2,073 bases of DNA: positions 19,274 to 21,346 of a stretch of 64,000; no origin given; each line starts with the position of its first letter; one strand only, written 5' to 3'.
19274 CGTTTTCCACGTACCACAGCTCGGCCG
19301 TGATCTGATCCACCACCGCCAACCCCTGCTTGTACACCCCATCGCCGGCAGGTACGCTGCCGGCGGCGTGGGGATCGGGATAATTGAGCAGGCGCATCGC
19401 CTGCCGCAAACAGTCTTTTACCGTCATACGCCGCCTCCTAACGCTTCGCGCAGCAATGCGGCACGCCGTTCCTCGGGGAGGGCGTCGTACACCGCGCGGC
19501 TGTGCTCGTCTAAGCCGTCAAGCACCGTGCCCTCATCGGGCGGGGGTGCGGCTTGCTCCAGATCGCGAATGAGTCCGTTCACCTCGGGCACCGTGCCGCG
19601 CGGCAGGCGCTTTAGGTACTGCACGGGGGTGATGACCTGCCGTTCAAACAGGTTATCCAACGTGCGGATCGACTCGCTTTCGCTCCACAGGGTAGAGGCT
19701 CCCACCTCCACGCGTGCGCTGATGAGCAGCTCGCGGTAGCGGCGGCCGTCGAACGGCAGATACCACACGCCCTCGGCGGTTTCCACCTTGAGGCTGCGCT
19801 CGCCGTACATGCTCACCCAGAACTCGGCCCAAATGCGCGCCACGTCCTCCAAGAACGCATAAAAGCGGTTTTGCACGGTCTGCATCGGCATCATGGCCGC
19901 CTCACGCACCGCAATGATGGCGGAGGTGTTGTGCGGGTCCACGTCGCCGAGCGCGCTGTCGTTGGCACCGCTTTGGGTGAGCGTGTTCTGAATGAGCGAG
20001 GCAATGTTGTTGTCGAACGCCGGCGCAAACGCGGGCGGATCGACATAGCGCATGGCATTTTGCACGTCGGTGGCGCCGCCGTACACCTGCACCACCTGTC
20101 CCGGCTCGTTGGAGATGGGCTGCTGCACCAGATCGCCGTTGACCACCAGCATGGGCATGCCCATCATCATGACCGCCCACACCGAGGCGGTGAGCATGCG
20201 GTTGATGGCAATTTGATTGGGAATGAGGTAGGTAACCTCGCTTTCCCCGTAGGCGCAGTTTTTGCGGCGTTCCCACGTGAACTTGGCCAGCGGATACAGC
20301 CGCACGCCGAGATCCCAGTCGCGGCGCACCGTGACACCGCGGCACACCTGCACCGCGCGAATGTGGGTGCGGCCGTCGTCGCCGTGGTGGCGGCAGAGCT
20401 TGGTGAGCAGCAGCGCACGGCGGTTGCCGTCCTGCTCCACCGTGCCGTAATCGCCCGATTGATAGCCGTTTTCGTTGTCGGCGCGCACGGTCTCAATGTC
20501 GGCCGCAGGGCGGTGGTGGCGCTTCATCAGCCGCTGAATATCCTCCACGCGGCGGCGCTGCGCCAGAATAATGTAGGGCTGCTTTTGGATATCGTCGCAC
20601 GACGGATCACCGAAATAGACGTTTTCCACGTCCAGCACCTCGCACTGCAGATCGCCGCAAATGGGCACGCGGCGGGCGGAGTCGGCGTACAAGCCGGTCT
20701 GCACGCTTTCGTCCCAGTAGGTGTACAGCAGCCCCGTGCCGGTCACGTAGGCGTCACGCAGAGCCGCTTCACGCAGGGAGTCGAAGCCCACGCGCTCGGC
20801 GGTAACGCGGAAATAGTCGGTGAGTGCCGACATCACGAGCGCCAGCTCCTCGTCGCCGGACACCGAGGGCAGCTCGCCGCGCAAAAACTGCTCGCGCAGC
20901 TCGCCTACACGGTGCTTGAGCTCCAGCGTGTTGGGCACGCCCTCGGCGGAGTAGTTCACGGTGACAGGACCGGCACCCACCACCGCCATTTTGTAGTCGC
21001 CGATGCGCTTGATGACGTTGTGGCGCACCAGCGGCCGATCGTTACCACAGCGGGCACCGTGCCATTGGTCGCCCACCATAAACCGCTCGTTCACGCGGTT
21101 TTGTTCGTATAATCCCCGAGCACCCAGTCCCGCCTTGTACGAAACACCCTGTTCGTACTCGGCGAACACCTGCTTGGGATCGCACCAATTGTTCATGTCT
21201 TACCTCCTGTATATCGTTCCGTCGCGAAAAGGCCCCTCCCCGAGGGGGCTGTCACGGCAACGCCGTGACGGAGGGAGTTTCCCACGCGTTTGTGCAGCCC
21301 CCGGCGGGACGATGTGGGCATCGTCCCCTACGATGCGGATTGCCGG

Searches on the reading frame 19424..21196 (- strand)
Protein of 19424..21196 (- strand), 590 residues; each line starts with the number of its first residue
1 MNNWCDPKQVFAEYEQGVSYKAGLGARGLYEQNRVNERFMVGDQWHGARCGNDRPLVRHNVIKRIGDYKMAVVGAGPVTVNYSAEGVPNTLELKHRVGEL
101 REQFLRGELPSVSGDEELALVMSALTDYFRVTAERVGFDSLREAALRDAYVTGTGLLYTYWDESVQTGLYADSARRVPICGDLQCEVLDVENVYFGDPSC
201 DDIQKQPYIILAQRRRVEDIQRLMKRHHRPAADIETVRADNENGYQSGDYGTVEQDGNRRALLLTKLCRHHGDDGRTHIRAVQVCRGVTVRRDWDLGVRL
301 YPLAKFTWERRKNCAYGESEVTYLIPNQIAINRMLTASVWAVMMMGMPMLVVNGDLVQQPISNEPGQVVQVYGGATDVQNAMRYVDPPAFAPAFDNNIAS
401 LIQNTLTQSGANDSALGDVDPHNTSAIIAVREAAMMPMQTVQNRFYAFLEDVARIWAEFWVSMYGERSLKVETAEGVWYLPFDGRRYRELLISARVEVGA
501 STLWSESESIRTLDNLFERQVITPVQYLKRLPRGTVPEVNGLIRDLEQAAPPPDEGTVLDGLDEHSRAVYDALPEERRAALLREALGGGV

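Call 16: search_protein_families(library=pfam, proteins=[window:19424-21196:-], max_evalue=0.001)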
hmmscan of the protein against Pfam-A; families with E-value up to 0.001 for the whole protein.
window:19424-21196:- (590 aa): 2 families
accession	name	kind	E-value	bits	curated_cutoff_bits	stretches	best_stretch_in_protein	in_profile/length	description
PF23899.1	SU10_portal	-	1.6e-05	24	30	0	181-417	189-426/593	Phage SU10 portal protein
PF12236.14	Head-tail_con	-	0.00092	18.2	27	0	301-375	249-323/489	Bacteriophage head to tail connecting protein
